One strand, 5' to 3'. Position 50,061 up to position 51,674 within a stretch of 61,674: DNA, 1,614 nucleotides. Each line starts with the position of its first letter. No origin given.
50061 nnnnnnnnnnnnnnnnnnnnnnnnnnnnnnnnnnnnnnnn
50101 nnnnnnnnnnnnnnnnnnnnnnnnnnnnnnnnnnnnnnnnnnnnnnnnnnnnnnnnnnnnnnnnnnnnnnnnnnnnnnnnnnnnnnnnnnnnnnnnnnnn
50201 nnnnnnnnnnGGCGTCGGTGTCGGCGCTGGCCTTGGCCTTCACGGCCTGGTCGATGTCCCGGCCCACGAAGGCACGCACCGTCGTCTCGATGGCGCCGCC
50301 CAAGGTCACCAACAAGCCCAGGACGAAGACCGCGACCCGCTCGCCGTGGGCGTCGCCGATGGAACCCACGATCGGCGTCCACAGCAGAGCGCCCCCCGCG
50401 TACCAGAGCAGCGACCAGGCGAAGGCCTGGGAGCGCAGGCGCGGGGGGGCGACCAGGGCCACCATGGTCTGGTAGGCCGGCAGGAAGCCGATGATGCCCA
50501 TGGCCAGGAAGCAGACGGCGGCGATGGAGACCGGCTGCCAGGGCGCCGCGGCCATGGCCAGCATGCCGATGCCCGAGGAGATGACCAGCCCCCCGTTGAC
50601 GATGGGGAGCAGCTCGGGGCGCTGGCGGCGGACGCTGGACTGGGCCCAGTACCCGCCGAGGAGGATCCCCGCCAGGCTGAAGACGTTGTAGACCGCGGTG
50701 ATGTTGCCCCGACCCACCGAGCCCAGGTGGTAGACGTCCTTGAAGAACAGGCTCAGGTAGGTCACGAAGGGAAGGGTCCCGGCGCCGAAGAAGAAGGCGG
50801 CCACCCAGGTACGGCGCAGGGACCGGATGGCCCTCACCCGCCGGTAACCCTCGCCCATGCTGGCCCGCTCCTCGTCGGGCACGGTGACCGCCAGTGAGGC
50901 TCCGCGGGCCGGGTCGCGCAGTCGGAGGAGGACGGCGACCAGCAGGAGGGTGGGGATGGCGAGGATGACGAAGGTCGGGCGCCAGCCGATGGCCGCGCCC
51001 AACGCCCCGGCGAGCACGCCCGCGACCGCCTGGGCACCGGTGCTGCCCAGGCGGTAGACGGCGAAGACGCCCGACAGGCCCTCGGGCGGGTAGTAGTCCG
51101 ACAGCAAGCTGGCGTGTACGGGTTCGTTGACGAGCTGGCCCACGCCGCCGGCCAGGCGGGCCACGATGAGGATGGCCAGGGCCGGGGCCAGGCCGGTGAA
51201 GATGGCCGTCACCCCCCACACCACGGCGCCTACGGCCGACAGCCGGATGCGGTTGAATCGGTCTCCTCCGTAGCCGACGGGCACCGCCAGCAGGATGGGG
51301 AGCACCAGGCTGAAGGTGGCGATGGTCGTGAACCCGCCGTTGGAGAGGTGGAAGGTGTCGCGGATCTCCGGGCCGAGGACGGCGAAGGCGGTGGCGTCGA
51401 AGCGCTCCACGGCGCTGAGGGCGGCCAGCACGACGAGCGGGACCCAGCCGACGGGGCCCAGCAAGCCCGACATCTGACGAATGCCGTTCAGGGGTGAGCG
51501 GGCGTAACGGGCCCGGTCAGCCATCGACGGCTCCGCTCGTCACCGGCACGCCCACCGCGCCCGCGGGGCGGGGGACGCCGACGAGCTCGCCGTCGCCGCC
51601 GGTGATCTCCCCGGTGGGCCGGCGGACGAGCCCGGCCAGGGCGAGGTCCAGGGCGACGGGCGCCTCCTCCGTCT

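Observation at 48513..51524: MFS transporter domain covalently fused to both ATPase subunits of a Liv-type ABC importer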

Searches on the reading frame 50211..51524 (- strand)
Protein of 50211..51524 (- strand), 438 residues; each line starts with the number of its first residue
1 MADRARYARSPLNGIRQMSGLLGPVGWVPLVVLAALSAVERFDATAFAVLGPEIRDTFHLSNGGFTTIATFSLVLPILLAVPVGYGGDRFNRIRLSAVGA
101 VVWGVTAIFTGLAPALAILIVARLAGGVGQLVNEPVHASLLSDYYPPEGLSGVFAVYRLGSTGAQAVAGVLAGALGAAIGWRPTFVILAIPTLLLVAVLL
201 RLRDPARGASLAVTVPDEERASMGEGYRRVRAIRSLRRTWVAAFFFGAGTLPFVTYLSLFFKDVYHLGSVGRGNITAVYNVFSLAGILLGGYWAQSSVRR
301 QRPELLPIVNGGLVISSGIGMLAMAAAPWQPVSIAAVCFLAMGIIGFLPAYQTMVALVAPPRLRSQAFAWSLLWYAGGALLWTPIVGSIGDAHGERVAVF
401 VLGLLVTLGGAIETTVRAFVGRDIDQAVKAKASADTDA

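Call 20: find_related_loci(query=A1, collection=genome_contigs, flank=8000)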
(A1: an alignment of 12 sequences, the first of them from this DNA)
Query A1 (424 aa) in genome_contigs; peptide patterns used: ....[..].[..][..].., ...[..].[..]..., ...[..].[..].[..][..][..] (x = any residue, [..] = any of these).
470 stretches matched a pattern; 412 encode a relative of the query (tblastn E <= 1e-3); the best 80 are kept; 80 distinct loci.
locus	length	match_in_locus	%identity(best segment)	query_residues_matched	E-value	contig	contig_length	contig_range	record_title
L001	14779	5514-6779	53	1-424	4e-132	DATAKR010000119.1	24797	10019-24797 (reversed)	MAG TPA_asm: Acidimicrobiales bacterium isolate SMAG_U6943 k141_348331, whole genome shotgun sequence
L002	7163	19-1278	54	8-424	1e-128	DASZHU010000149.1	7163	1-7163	MAG TPA_asm: Acidimicrobiales bacterium isolate SMAG_U6584 k141_6964149, whole genome shotgun sequence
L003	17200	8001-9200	54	23-424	1e-127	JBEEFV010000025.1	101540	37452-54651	MAG: Actinomycetota bacterium isolate BP_93 scaffold_981928, whole genome shotgun sequence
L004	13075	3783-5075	50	7-424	3e-124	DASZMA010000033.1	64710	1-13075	MAG TPA_asm: Acidimicrobiales bacterium isolate SMAG_U5879 k141_584158, whole genome shotgun sequence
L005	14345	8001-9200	53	25-424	4e-124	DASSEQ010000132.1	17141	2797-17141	MAG TPA_asm: Mycobacteriales bacterium isolate SMAG_U982 k141_1544798, whole genome shotgun sequence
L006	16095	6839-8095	51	8-424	5e-123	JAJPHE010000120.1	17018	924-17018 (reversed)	MAG: Actinomycetota bacterium isolate Centralia_MAG_137 k107_159450, whole genome shotgun sequence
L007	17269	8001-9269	50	1-424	3e-121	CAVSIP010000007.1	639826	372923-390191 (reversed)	MAG: uncultured Actinomycetota bacterium isolate MFD01721.bin.2.43 genome assembly, contig: contig_2809, whole genome sh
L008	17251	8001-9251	54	8-424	9e-121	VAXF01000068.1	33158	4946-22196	MAG: Actinobacteria bacterium isolate AC_25 14_1009_16_30cm_scaffold_16160_e:846, whole genome shotgun sequence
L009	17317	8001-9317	48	1-412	6e-120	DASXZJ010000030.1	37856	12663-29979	MAG TPA_asm: Acidimicrobiales bacterium isolate SMAG_U4848 k141_539746, whole genome shotgun sequence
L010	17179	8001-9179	50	23-416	1e-119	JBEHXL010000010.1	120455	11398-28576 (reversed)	MAG: Actinomycetota bacterium isolate ES1.bin.66 NODE_167_length_120455_cov_18.935738, whole genome shotgun sequence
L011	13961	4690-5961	47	1-424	4e-119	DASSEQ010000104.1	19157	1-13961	MAG TPA_asm: Mycobacteriales bacterium isolate SMAG_U982 k141_777035, whole genome shotgun sequence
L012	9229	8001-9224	51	1-406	4e-119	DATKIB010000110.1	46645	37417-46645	MAG TPA_asm: Acidimicrobiales bacterium isolate SMAG_U14593 k141_494741, whole genome shotgun sequence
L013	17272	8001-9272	51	1-424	4e-117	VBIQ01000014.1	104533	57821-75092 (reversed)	MAG: Chloroflexi bacterium isolate CF_134 14_0927_12_20cm_scaffold_31, whole genome shotgun sequence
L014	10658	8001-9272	51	2-424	5e-117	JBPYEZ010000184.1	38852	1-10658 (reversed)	MAG: Acidimicrobiales bacterium isolate Bin.026.fastaField_pasture_P2 k127_6855614, whole genome shotgun sequence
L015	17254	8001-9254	47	7-413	6e-117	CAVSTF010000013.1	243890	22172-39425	MAG: uncultured Acidimicrobiaceae bacterium isolate MFD09671.bin.2.35 genome assembly, contig: contig_8469, whole genome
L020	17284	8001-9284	47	7-412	2e-113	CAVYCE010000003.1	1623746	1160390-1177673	MAG: uncultured Acidimicrobiaceae bacterium isolate MFD04540.bin.1.34 genome assembly, contig: contig_9775, whole genome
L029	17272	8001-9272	50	1-424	9e-112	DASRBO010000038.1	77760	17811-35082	MAG TPA_asm: Acidimicrobiales bacterium isolate SMAG_U9929 k141_720730, whole genome shotgun sequence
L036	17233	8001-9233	45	8-417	1e-107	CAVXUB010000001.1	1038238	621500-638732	MAG: uncultured Actinomycetota bacterium isolate MFD09603.bin.2.288 genome assembly, contig: contig_11064, whole genome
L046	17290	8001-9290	43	12-419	4e-97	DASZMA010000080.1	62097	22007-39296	MAG TPA_asm: Acidimicrobiales bacterium isolate SMAG_U5879 k141_1195355, whole genome shotgun sequence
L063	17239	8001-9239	37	14-422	7e-71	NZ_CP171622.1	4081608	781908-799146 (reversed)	Actinospongicola halichondriae strain Hal317 chromosome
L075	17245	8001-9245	36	14-421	2e-62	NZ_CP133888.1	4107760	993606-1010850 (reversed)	Salinilacustrithrix flava strain EGI L10123 chromosome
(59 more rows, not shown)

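Call 29: search_solved_structures(query=A1, max_evalue=0.001)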
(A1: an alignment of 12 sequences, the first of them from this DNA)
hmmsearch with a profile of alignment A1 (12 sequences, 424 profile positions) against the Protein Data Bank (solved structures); distinct sequences matched with E-value up to 0.001: 46.
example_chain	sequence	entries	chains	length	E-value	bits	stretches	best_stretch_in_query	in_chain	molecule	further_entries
6e8j_A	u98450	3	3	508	1.4e-29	106.5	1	16-363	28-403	Major facilitator family transporter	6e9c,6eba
6e9o_B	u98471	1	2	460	7.6e-15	58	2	14-193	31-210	D-galactonate transport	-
6e9n_A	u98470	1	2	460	1.4e-14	57.1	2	14-193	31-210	D-galactonate transport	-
9boi_A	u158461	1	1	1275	1.4e-14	57.1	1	14-196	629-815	mVenus,Maltose/maltodextrin-binding periplasmic protein,Protein spinster homolog 1,Designe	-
9vhd_B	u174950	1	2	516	1.1e-09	40.9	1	19-194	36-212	Putative MFS-type transporter EfpA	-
8ufe_A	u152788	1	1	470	1.2e-09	40.9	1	20-194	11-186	Integral membrane efflux protein EfpA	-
7d5p_A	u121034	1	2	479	1.7e-09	40.3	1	36-182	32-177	Drug transporter, putative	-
7d5q_A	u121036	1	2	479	1.7e-09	40.3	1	36-182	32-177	Drug transporter, putative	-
8sbe_A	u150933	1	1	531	1.9e-09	40.2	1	63-398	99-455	Vesicular glutamate transporter 2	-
7t3o_A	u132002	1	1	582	2.5e-09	39.8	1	63-398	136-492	Vesicular glutamate transporter 2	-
7t3n_A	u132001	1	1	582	1.1e-08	37.7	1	63-398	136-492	Vesicular glutamate transporter 2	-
8dwi_A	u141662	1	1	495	1.4e-07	34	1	89-302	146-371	Sialin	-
8u3d_A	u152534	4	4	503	1.5e-07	34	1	89-302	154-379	Sialin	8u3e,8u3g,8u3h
9ayb_A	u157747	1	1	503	1.5e-07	34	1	89-302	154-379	Sialin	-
8zal_J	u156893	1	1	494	1.6e-07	33.9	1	25-186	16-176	Multidrug export protein EmrB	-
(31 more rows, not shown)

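Call 33: search_protein_families(library=pfam, proteins=[L001:1047-2906:+], max_evalue=1)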
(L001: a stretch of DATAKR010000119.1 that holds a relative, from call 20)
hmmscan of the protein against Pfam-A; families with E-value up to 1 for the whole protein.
L001:1047-2906:+ (619 aa): 0 families

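Call 51: search_solved_structures(query=window:50211-51524:-, max_evalue=0.00001, show_alignments=1)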
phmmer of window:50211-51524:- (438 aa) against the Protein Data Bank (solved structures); distinct sequences matched with E-value up to 0.00001: 6.
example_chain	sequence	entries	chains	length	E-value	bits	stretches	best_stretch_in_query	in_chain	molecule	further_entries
6e8j_A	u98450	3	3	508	1.3e-14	57.1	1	30-178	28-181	Major facilitator family transporter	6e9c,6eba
8ufe_A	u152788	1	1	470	3.8e-07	32.6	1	31-201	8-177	Integral membrane efflux protein EfpA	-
8ufd_A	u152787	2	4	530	4.5e-07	32.3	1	31-201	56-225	Integral membrane efflux protein EFPA | Efflux pump A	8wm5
8x6x_A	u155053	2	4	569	5.2e-07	32.1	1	31-201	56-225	Uncharacterized MFS-type transporter EfpA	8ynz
9vhd_B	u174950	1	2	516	5.5e-07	32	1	30-201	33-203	Putative MFS-type transporter EfpA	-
9bii_A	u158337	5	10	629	5.4e-06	28.8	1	31-201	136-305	Uncharacterized MFS-type transporter EfpA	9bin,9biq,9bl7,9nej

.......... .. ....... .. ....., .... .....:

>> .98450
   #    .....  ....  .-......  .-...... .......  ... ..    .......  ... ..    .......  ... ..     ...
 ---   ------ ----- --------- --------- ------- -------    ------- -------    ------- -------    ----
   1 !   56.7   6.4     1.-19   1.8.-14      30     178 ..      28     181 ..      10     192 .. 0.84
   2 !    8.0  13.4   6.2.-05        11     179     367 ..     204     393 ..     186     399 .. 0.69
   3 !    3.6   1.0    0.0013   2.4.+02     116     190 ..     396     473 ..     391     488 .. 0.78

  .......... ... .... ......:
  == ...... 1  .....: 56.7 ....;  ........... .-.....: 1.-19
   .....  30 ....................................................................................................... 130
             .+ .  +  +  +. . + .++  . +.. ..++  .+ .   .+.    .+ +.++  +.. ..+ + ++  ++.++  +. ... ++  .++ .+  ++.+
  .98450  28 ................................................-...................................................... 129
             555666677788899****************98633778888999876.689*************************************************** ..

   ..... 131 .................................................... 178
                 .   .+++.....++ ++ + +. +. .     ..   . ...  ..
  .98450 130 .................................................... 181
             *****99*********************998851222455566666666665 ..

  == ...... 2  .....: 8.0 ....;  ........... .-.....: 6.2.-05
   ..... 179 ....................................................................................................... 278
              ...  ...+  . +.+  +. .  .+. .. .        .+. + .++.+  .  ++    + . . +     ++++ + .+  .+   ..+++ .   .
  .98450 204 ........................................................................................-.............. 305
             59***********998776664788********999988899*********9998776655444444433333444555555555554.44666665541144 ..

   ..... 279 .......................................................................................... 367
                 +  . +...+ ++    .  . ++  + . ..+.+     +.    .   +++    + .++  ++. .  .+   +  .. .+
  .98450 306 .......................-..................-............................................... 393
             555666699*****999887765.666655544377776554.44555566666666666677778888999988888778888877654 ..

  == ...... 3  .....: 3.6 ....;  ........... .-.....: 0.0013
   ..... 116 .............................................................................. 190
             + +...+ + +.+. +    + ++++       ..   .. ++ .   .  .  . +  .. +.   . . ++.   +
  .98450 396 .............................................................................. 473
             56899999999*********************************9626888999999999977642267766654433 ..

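Call 58: search_protein_representatives(protein=window:50211-51524:-)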
Query: 438 residues. Proteins with E-value up to 0.001 (for the whole library): 7849; up to 1e-10: 1623; up to 1e-30: 172. The best 150 are listed.
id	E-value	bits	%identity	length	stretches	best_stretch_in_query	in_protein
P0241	6.1e-115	400.9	49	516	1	21-430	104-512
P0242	1.8e-113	396.1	48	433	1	7-430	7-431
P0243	6.1e-112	391.1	50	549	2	8-217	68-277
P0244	2.5e-111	389.0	48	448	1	17-427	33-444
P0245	2.9e-110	385.5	55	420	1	8-334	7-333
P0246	3.6e-109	381.9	54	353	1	74-426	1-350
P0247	8.1e-108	377.5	49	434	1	16-424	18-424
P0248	1.6e-106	373.2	48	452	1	8-426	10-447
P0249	7.9e-102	357.7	45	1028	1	17-438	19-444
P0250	8.5e-98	344.5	44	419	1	6-391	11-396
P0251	5.1e-94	332.0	44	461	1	15-430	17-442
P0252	2.0e-93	330.0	46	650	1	20-424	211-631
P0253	7.9e-80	285.3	42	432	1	16-430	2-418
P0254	1.8e-76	274.2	43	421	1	31-428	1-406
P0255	4.2e-75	269.7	40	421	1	19-427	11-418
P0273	7.0e-62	226.1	37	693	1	20-430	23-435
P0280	2.7e-58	214.3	34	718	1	23-428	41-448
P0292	2.7e-55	204.4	35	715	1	19-424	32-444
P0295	2.1e-53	198.2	34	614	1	28-434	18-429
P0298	3.3e-52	194.3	34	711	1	23-430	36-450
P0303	2.9e-51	191.1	34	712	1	16-426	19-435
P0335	3.7e-43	164.4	32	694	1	9-427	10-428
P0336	1.1e-42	162.9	33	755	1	21-435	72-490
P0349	5.6e-40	154.0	32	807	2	26-222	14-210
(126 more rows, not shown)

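Call 59: search_protein_families(library=pfam, proteins=[P0273, P0280, P0292, P0298, P0303, P0335, P0252, P0295, P0336, P0349], max_evalue=0.00001)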
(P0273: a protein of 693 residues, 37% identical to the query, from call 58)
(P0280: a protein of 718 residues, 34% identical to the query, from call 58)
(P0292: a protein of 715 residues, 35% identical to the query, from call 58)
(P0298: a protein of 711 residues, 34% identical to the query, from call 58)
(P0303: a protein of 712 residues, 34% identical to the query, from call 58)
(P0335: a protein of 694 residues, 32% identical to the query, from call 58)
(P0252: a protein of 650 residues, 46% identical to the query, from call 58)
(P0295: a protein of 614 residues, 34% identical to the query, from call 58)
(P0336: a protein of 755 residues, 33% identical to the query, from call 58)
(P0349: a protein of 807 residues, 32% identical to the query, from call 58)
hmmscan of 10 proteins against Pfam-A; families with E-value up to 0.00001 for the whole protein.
P0273 (693 aa): 4 families
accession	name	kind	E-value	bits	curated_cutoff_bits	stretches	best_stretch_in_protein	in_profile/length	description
PF07690.21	MFS_1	-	6.6e-48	163.8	33.4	2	36-370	1-328/347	Major Facilitator Superfamily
PF00005.33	ABC_tran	-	1.1e-26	94.5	25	1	470-616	1-136/137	ABC transporter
PF13304.12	AAA_21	-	1.7e-08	35.4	27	0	584-643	233-295/304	AAA domain, putative AbiEii toxin, Type IV TA system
PF05977.19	MFS_3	-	5.1e-08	32.2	27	1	63-429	42-400/524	Transmembrane secretion effector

P0280 (718 aa): 3 families
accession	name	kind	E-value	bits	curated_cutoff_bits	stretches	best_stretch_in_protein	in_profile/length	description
PF07690.21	MFS_1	-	7.6e-35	120.9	33.4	1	52-324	2-271/347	Major Facilitator Superfamily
PF00005.33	ABC_tran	-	2.6e-29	103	25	1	487-629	3-134/137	ABC transporter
PF13304.12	AAA_21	-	1.5e-09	38.8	27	0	595-658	229-295/304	AAA domain, putative AbiEii toxin, Type IV TA system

P0292 (715 aa): 4 families
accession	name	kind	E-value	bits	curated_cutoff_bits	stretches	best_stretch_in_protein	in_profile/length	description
PF07690.21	MFS_1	-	5.2e-36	124.7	33.4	1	51-392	6-338/347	Major Facilitator Superfamily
PF00005.33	ABC_tran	-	4.5e-28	99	25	1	485-628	2-134/137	ABC transporter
PF00083.30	Sugar_tr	-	2.1e-09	37.2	22.3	1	78-392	51-392/452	Sugar (and other) transporter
PF13304.12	AAA_21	-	2.2e-08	35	27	0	496-539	1-43/304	AAA domain, putative AbiEii toxin, Type IV TA system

P0298 (711 aa): 3 families
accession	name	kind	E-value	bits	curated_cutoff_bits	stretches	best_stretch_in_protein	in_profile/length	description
PF07690.21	MFS_1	-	5.5e-34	118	33.4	1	46-390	1-338/347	Major Facilitator Superfamily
PF00005.33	ABC_tran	-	1e-28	101.1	25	1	485-628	2-134/137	ABC transporter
PF13304.12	AAA_21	-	2.1e-11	44.9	27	0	496-575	1-93/304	AAA domain, putative AbiEii toxin, Type IV TA system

P0303 (712 aa): 3 families
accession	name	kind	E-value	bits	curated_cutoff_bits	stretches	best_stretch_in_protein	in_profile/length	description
PF07690.21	MFS_1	-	7.5e-33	114.3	33.4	1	36-384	1-338/347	Major Facilitator Superfamily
PF00005.33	ABC_tran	-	7.1e-25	88.6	25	1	487-632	3-134/137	ABC transporter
PF13304.12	AAA_21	-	1.9e-08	35.2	27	0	599-661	230-295/304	AAA domain, putative AbiEii toxin, Type IV TA system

P0335 (694 aa): 3 families
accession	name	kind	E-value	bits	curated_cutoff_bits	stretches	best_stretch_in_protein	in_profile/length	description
PF07690.21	MFS_1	-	4.5e-41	141.4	33.4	1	36-385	6-347/347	Major Facilitator Superfamily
PF00005.33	ABC_tran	-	1e-27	97.9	25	1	468-610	3-134/137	ABC transporter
PF13304.12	AAA_21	-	2.9e-10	41.1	27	0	582-639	235-295/304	AAA domain, putative AbiEii toxin, Type IV TA system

P0252 (650 aa): 3 families
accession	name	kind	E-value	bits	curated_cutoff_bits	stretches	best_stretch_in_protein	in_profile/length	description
PF07690.21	MFS_1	-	3.5e-39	135.1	33.4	2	226-507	3-267/347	Major Facilitator Superfamily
PF00083.30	Sugar_tr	-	4.6e-08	32.8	22.3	1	268-390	60-188/452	Sugar (and other) transporter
PF05977.19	MFS_3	-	4e-06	26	27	0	428-623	205-393/524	Transmembrane secretion effector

P0295 (614 aa): 4 families
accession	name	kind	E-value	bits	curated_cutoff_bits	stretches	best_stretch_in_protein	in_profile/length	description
PF07690.21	MFS_1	-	2.9e-40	138.7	33.4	1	24-369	2-336/347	Major Facilitator Superfamily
PF00083.30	Sugar_tr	-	1.2e-07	31.4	22.3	1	51-194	44-193/452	Sugar (and other) transporter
PF00005.33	ABC_tran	-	5.6e-07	30.7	25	1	462-488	3-29/137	ABC transporter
PF03137.26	OATP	-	9.7e-06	24.6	25.8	0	35-103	18-86/545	Organic Anion Transporter Polypeptide (OATP) family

P0336 (755 aa): 4 families
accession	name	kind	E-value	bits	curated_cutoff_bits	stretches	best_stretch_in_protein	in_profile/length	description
PF07690.21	MFS_1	-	8.8e-41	140.4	33.4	1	82-422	1-330/347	Major Facilitator Superfamily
PF00005.33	ABC_tran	-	4.1e-29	102.4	25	1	522-665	3-134/137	ABC transporter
PF13304.12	AAA_21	-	1e-11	45.9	27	1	634-695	232-296/304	AAA domain, putative AbiEii toxin, Type IV TA system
PF03092.22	BT1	-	8.9e-06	25.1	22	0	201-381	124-306/432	BT1 family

P0349 (807 aa): 6 families
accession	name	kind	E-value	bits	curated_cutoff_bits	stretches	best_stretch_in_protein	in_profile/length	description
PF00005.33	ABC_tran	-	1.4e-45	155.7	25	2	484-628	1-134/137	ABC transporter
PF07690.21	MFS_1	-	3.7e-28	98.9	33.4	1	29-390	9-333/347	Major Facilitator Superfamily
PF13304.12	AAA_21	-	8.1e-17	62.7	27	1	586-657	221-295/304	AAA domain, putative AbiEii toxin, Type IV TA system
PF13476.12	AAA_23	-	1.5e-08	36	27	0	752-770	21-39/201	AAA domain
PF13555.12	AAA_29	-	4.2e-08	33.3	27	0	488-515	16-43/61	P-loop containing region of AAA domain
PF02463.25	SMC_N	-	1e-06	28.8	40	0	494-514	24-44/220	RecF/RecN/SMC N terminal domain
